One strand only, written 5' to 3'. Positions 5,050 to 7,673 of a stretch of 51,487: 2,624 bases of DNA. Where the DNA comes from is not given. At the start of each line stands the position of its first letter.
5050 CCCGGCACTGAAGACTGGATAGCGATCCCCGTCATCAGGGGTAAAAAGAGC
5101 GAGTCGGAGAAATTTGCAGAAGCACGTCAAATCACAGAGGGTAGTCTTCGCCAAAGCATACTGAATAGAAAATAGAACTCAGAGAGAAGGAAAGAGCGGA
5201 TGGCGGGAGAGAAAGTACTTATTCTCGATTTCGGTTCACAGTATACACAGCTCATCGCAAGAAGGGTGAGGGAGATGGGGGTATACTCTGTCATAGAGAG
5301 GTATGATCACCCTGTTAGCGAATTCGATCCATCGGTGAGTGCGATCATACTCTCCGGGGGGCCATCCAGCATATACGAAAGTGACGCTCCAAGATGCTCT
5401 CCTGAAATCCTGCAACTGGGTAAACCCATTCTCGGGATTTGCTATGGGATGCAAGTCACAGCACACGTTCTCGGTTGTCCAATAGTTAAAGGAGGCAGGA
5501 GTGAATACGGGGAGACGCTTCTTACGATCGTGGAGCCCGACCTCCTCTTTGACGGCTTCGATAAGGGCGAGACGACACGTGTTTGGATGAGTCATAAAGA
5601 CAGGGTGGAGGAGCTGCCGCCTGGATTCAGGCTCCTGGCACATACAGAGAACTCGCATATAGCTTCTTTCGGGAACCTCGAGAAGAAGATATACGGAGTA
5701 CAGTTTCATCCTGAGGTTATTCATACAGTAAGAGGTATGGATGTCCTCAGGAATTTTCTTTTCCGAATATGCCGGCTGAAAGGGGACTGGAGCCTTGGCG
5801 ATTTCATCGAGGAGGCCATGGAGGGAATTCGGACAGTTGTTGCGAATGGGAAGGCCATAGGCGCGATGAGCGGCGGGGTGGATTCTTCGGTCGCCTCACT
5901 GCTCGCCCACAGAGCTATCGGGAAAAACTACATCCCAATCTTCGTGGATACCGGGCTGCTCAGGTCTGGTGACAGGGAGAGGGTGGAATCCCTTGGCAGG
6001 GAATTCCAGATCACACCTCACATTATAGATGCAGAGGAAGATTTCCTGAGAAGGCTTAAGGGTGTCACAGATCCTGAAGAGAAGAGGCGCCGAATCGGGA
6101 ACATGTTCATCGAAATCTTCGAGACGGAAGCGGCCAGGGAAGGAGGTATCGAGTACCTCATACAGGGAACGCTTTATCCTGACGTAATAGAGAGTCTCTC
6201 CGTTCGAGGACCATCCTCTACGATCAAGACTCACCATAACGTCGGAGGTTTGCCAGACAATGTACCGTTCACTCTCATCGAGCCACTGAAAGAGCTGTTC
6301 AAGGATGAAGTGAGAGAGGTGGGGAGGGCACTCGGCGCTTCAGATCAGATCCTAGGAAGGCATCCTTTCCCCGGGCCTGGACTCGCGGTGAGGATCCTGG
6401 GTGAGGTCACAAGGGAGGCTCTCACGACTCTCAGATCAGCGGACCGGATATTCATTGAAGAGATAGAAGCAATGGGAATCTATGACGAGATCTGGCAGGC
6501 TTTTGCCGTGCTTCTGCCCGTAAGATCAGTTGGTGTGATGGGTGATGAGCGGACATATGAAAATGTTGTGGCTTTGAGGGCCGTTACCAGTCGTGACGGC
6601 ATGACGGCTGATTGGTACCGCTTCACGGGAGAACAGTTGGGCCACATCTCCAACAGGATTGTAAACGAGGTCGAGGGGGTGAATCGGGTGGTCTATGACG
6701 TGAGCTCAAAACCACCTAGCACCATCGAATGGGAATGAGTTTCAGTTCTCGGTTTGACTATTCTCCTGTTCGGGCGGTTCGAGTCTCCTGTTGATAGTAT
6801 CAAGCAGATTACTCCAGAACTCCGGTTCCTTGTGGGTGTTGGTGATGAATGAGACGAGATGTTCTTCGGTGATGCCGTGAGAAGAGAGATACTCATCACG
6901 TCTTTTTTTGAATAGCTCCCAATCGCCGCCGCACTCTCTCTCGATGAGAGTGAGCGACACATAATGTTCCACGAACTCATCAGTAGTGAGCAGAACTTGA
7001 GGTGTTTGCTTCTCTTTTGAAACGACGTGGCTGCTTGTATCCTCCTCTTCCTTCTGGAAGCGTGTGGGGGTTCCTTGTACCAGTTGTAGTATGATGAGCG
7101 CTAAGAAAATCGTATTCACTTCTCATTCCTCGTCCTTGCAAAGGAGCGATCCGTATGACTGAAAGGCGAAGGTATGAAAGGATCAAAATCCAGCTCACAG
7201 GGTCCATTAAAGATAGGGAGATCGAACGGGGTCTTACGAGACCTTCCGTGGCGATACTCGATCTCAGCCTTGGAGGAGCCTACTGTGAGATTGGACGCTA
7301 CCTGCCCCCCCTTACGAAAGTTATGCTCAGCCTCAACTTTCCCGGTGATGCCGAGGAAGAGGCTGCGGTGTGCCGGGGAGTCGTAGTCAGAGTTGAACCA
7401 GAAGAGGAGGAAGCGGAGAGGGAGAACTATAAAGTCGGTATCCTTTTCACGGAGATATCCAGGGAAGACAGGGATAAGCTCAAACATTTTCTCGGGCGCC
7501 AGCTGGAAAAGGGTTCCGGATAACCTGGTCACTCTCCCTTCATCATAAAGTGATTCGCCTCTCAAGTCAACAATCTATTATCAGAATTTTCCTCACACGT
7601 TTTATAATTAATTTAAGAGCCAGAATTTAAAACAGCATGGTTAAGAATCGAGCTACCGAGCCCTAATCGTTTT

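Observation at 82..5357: Diverged direct duplication of the nudix-proS-guaA 5' region brackets a foreign-looking insert, leaving reciprocal gene relics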

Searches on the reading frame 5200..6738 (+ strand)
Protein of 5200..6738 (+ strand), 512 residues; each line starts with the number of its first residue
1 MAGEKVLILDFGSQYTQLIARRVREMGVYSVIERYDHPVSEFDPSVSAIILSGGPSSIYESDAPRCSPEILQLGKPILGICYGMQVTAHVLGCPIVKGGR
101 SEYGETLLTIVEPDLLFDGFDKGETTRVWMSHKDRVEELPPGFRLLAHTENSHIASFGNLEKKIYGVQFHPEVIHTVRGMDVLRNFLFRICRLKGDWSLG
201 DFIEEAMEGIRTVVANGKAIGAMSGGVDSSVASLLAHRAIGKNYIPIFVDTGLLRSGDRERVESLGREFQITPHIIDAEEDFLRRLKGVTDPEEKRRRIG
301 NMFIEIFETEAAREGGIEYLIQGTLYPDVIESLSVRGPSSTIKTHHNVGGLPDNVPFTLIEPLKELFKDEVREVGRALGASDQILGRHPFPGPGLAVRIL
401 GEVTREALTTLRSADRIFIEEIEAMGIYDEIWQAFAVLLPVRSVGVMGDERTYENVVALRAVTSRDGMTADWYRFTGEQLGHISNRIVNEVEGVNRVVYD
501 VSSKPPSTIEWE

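Call 6: search_protein_families(library=pfam, proteins=[window:5200-6738:+], max_evalue=0.01)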
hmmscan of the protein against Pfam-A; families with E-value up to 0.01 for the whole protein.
window:5200-6738:+ (512 aa): 4 families
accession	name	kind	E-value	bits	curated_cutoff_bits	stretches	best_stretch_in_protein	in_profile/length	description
PF00958.27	GMP_synt_C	-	6.4e-45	151.6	27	1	420-511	1-92/92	GMP synthase C terminal domain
PF00117.34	GATase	-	2.1e-41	142.1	22.8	1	7-189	1-189/190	Glutamine amidotransferase class-I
PF07722.19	Peptidase_C26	-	1.6e-08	35.1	20.5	1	69-172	100-219/219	Peptidase C26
PF02540.23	NAD_synthase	-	3e-06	27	21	1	218-280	20-83/242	NAD synthase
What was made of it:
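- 5200..6738 (+): Intact GMP synthase gene (guaA). Pfam GATase, NAD_synthase and GMP_synt_C (call 6).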

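Call 10: find_encoding_contigs(protein=window:5200-6738:+, flank=10000, max_places=10)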
Protein window:5200-6738:+ (512 aa): no gene with exactly this product is on record in the collection.

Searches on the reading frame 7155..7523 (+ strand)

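Call 57: search_protein_families(library=pfam, proteins=[window:7155-7523:+], max_evalue=0.01)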
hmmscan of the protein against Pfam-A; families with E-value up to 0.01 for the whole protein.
window:7155-7523:+ (122 aa): 1 family
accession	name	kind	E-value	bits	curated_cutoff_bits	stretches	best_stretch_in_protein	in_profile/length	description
PF07238.19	PilZ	-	8.9e-12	45.7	22.5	1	3-113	1-100/102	PilZ domain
